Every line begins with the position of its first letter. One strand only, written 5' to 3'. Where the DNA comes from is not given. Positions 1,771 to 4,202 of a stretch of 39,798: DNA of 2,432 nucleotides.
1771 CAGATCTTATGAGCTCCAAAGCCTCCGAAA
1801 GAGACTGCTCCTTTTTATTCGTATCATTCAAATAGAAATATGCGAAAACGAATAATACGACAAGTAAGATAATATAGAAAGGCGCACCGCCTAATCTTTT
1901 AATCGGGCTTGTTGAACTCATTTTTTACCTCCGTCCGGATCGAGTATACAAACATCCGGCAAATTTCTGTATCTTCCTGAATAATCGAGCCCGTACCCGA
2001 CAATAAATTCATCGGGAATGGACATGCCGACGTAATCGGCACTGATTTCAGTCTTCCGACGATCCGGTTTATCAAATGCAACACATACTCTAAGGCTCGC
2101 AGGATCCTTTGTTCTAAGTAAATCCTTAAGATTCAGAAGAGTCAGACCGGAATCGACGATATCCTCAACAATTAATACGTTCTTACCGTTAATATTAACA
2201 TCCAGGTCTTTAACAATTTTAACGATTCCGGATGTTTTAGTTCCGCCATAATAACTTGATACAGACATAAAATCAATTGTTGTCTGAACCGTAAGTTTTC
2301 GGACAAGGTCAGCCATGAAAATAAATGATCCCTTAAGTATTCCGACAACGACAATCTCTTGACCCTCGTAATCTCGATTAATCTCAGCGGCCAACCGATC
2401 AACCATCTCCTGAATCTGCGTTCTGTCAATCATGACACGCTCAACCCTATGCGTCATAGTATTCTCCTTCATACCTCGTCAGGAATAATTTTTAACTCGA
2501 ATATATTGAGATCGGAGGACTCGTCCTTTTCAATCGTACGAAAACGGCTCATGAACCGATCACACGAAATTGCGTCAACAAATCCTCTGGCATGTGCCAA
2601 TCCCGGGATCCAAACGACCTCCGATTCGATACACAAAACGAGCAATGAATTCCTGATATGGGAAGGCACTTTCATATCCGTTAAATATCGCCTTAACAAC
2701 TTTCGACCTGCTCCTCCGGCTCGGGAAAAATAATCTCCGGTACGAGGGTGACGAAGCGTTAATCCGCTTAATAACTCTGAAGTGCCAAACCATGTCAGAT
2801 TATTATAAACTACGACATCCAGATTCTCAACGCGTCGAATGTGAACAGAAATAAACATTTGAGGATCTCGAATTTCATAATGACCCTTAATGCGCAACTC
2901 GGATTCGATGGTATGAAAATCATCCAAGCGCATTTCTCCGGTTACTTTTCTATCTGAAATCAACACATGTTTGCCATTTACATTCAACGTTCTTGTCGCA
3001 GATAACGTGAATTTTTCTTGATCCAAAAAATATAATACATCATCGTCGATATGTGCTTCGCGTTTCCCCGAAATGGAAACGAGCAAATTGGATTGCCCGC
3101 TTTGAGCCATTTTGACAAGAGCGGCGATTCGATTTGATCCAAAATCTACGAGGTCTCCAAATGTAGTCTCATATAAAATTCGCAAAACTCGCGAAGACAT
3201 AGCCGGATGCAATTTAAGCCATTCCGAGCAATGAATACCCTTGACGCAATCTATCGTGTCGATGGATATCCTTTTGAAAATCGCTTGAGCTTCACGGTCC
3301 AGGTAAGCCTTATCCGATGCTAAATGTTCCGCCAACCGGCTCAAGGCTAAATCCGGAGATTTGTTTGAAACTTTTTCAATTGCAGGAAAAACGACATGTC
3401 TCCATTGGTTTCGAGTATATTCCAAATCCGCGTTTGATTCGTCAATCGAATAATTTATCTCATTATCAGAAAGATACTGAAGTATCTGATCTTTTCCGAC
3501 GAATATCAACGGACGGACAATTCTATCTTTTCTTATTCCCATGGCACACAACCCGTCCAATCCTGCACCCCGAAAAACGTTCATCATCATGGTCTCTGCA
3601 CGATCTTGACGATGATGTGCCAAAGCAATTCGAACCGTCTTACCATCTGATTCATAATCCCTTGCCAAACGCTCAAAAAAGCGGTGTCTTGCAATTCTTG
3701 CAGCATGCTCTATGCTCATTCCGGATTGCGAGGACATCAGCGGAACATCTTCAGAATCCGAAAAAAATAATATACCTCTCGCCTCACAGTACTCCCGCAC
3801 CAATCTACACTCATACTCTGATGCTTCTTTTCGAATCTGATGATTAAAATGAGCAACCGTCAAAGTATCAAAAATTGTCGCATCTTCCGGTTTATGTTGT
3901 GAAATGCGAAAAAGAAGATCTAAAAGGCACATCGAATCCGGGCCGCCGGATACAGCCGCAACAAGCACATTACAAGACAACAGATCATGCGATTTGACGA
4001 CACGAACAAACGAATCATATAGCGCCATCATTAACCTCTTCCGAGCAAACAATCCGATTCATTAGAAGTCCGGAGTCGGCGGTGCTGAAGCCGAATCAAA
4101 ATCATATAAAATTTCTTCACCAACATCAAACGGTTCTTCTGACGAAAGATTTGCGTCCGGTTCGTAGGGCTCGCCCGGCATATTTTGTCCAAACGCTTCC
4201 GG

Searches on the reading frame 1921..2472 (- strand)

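Call 39: search_protein_families(library=pfam, proteins=[window:1921-2472:-], max_evalue=0.0001)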
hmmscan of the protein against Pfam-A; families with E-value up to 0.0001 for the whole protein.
window:1921-2472:- (184 aa): 1 family
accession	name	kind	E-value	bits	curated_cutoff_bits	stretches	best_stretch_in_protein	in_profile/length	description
PF00156.33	Pribosyltran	-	6.3e-33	113.8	26.3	1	18-164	3-157/158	Phosphoribosyl transferase domain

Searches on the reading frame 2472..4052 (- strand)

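Call 39: search_protein_families(library=pfam, proteins=[window:2472-4052:-], max_evalue=0.0001)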
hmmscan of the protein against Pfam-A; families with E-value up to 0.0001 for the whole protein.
window:2472-4052:- (527 aa): 2 families
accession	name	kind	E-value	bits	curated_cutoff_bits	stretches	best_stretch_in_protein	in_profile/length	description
PF01171.26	ATP_bind_3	-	4.3e-45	154.1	27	1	31-219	3-181/182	PP-loop family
PF11734.13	TilS_C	-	3.6e-08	33.1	22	1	431-492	1-62/74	TilS substrate C-terminal domain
